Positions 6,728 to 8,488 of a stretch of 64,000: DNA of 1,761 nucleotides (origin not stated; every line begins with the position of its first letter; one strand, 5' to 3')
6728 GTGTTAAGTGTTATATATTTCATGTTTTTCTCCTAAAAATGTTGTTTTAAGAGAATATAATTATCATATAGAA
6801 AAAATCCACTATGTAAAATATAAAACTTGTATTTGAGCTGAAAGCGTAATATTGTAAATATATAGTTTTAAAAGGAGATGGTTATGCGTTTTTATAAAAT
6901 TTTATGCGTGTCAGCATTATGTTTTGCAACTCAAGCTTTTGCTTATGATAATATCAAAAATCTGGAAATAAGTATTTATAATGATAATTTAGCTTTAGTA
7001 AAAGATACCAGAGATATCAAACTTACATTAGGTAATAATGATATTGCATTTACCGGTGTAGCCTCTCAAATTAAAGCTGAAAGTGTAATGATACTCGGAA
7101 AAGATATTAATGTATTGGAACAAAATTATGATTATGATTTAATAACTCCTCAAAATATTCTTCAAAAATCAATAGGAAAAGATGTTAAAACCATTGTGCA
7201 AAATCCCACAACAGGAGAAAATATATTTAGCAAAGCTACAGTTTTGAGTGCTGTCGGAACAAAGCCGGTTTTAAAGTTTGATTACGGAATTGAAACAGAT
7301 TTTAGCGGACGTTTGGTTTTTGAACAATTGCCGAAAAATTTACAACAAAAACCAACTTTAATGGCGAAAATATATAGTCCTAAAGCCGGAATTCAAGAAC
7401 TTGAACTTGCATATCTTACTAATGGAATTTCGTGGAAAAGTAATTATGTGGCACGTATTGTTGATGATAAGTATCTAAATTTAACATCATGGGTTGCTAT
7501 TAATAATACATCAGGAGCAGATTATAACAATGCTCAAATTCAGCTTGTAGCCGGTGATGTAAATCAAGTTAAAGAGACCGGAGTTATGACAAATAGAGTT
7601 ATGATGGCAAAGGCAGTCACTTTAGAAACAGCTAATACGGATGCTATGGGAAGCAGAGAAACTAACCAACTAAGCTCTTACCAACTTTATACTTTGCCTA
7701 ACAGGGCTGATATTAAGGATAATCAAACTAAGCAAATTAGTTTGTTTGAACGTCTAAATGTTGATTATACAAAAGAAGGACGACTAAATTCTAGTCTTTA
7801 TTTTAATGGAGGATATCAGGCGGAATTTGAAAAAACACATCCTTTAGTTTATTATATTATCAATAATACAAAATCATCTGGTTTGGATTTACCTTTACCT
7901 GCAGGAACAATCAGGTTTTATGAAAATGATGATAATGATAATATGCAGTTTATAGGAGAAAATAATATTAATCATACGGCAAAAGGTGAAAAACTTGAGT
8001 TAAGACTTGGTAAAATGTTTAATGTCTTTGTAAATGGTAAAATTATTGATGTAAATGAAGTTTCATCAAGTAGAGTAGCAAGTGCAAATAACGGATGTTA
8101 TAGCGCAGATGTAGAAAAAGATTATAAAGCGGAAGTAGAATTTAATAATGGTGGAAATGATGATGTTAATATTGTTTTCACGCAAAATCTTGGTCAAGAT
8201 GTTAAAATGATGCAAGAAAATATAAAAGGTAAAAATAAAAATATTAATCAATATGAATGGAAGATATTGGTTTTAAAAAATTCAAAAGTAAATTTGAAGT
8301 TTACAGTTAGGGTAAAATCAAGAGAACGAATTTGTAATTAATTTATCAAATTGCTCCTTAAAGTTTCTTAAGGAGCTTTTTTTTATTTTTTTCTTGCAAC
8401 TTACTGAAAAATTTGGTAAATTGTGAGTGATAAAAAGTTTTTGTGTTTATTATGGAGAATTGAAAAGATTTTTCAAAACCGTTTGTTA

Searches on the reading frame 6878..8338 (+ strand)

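Call 61: search_protein_families(library=pfam, proteins=[window:6878-8338:+], max_evalue=0.00001)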
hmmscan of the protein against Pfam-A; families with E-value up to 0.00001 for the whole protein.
window:6878-8338:+ (487 aa): 1 family
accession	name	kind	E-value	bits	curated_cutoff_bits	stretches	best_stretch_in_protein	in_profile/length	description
PF13598.12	DUF4139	-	3e-08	34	31.8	1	175-480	1-202/205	Domain of unknown function (DUF4139)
